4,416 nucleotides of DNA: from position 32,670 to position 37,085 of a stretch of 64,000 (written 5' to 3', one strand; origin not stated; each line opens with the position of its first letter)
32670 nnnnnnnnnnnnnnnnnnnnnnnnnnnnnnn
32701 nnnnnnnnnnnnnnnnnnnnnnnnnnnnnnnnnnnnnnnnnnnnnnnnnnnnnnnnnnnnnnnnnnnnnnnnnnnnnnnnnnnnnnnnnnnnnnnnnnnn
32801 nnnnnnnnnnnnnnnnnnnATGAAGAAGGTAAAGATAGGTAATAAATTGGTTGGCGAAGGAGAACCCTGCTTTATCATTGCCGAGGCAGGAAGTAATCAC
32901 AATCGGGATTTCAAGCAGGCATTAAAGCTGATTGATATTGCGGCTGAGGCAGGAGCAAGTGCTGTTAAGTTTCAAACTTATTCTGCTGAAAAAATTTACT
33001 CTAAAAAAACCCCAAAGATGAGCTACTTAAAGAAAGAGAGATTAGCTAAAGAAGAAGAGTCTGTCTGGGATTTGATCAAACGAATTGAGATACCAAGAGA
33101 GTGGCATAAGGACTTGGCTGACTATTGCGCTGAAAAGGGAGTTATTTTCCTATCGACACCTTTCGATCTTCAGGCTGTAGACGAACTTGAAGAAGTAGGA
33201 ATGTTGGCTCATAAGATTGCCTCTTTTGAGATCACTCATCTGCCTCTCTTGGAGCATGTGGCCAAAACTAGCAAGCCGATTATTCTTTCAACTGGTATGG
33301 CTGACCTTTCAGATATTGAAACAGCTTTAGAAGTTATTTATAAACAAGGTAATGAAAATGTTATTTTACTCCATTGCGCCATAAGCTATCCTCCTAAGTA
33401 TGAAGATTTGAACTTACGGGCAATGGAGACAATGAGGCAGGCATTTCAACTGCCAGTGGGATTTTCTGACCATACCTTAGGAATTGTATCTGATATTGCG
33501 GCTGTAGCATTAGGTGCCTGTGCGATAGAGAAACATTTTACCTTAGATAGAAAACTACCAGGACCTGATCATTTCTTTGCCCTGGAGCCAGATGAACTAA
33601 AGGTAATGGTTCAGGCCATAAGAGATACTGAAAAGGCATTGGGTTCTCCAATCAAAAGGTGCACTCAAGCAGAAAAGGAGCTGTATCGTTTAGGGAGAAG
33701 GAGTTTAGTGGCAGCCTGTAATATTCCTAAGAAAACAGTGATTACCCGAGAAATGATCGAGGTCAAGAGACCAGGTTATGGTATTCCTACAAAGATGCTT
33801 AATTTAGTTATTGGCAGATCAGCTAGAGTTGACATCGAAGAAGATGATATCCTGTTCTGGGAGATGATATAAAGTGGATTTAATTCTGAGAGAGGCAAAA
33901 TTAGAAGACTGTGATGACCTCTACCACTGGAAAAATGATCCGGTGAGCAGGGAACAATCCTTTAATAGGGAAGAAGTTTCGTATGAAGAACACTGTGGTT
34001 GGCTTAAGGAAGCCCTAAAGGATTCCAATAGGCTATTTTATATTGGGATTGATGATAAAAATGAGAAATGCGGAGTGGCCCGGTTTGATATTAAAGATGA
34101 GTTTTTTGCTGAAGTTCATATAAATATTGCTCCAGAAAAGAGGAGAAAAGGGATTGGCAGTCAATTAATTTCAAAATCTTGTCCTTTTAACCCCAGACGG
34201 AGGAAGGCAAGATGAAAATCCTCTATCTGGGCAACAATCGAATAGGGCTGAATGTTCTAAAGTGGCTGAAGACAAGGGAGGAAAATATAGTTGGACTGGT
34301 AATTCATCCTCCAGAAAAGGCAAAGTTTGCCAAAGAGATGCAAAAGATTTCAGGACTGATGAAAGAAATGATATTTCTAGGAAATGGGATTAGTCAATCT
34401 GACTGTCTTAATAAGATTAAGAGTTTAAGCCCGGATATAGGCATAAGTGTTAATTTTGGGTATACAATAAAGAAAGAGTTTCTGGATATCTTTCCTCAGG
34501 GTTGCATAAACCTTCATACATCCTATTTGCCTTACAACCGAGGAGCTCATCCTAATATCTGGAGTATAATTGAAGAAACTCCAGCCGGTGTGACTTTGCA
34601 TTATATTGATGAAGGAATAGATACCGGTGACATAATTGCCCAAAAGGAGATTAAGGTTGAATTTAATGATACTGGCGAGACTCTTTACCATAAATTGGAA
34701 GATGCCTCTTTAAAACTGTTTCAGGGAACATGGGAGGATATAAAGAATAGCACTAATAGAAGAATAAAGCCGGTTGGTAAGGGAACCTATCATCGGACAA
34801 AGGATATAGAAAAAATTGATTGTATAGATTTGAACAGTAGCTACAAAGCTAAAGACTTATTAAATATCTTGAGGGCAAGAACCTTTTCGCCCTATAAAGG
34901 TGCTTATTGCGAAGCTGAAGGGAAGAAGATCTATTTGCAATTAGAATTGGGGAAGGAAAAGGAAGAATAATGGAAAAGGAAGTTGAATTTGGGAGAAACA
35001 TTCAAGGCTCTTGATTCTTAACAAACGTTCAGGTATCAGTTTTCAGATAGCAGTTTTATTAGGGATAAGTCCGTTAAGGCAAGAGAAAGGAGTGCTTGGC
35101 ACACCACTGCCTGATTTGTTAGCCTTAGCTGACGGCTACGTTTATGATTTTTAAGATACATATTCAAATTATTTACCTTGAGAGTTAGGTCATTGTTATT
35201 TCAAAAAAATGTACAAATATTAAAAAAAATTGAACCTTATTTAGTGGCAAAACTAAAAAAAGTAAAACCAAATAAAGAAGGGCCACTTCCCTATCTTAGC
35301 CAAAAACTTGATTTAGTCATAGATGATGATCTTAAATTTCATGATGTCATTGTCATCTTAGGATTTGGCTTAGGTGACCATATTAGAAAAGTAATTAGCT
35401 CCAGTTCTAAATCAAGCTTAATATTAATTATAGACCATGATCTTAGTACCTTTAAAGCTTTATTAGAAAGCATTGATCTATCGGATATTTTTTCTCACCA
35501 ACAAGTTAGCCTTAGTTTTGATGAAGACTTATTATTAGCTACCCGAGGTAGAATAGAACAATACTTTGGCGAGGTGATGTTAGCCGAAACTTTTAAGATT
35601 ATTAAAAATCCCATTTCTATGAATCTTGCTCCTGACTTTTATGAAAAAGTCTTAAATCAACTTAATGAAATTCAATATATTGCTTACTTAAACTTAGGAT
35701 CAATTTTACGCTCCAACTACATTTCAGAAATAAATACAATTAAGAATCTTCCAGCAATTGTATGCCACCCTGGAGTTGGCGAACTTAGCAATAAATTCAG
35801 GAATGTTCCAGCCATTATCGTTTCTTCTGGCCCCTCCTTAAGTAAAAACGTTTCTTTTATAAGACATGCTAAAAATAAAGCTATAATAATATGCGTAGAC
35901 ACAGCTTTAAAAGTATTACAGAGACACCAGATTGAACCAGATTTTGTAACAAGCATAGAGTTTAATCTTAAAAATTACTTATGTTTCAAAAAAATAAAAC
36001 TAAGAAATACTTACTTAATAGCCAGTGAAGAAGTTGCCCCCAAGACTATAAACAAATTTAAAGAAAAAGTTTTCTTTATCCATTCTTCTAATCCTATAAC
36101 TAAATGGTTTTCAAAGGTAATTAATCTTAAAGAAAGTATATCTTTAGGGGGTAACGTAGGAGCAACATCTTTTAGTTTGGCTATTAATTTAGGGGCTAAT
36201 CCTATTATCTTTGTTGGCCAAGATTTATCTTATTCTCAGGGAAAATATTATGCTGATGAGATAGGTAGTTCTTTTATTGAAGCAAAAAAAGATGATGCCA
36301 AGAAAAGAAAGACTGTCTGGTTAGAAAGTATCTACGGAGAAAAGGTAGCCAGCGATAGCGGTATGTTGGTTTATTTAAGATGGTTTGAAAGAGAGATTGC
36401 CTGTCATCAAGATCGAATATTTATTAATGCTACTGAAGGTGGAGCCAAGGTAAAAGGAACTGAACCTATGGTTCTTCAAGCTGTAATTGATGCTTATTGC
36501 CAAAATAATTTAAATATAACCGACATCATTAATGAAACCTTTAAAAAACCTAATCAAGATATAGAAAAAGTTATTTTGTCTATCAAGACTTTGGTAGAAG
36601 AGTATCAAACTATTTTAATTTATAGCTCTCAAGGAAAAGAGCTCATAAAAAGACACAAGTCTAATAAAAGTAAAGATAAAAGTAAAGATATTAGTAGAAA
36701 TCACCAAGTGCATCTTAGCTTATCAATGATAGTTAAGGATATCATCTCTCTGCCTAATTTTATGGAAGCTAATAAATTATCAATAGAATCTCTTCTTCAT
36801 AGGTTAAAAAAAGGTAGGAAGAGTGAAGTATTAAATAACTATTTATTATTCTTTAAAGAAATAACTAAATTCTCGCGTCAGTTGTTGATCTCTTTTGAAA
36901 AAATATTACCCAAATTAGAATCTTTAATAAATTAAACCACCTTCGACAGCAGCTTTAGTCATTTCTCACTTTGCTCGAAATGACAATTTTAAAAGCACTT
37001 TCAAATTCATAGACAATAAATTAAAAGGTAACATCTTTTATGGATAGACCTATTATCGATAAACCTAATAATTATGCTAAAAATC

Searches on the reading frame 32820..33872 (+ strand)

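Call 31: search_protein_families(library=pfam, proteins=[window:32820-33872:+])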
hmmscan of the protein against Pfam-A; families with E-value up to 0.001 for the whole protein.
window:32820-33872:+ (350 aa): 2 families
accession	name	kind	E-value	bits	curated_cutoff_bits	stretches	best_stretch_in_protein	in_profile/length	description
PF03102.20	NeuB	-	1.1e-99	333.2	22.1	1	37-278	1-240/241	NeuB family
PF08666.17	SAF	-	6.5e-10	39.9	21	1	293-350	1-62/63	SAF domain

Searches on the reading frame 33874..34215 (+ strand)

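Call 43: search_protein_families(library=pfam, proteins=[window:33874-34215:+], max_evalue=0.01)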
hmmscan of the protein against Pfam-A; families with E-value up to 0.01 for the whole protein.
window:33874-34215:+ (113 aa): 6 families
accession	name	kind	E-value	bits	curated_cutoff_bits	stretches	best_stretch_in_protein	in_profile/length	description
PF00583.31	Acetyltransf_1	-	6.9e-07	30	20.7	1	17-101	5-83/116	Acetyltransferase (GNAT) family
PF13302.13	Acetyltransf_3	-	8.5e-07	30.2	25.4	1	3-100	2-102/138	Acetyltransferase (GNAT) domain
PF13508.13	Acetyltransf_7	-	1.7e-05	25.6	27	1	54-101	4-52/84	Acetyltransferase (GNAT) domain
PF14542.12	Acetyltransf_CG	-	0.00086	19.8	30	1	55-101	2-48/80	GCN5-related N-acetyl-transferase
PF13673.13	Acetyltransf_10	-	0.0067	16.8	23.6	1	44-102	22-76/128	Acetyltransferase (GNAT) domain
PF13420.13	Acetyltransf_4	-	0.0082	16.6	24.3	1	5-99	1-98/155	Acetyltransferase (GNAT) domain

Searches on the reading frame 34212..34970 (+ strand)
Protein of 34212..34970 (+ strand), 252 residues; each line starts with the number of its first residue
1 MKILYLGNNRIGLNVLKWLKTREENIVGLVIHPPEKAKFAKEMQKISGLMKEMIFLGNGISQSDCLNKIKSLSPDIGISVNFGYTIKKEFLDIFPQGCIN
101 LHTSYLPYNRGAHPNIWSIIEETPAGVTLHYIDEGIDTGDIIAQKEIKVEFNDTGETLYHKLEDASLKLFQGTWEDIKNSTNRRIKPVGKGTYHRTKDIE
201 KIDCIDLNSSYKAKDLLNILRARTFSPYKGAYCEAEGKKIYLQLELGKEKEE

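Call 43: search_protein_families(library=pfam, proteins=[window:34212-34970:+], max_evalue=0.01)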
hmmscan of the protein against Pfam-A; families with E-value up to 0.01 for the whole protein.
window:34212-34970:+ (252 aa): 2 families
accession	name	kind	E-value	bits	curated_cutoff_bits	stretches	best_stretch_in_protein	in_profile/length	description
PF00551.24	Formyl_trans_N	-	2.1e-25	90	26.1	1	1-169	1-176/181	Formyl transferase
PF18216.6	N_formyltrans_C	-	1.4e-15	57.1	25.8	1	198-248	1-52/52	N-formyltransferase dimerization C-terminal domain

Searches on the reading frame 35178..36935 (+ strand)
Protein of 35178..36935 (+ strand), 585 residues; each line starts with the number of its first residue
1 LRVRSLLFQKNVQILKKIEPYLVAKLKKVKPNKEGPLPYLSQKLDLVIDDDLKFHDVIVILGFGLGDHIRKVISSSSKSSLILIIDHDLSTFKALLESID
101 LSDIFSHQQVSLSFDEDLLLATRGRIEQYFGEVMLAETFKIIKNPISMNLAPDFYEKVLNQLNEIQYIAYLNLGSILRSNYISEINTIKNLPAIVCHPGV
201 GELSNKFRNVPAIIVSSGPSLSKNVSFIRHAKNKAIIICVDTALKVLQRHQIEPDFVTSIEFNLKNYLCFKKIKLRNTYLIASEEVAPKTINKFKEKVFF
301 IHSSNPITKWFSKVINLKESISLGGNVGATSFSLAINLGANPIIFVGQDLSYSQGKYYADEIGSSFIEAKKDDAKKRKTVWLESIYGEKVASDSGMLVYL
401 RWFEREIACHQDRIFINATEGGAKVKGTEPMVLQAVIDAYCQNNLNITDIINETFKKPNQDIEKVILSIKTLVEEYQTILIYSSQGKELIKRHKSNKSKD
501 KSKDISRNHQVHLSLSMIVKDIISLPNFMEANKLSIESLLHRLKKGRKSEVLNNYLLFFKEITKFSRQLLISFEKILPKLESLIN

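Call 43: search_protein_families(library=pfam, proteins=[window:35178-36935:+], max_evalue=0.01)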
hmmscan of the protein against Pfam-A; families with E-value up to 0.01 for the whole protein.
window:35178-36935:+ (585 aa): 2 families
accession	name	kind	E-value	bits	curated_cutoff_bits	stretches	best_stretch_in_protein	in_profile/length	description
PF01973.23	MptE-like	-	7.3e-44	150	34.6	1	186-354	2-170/171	6-hydroxymethylpterin diphosphokinase MptE-like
PF20157.4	Maf_flag10_N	-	7.7e-06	26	23.5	0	55-107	112-163/228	Glycosyltransferase Maf N-terminal domain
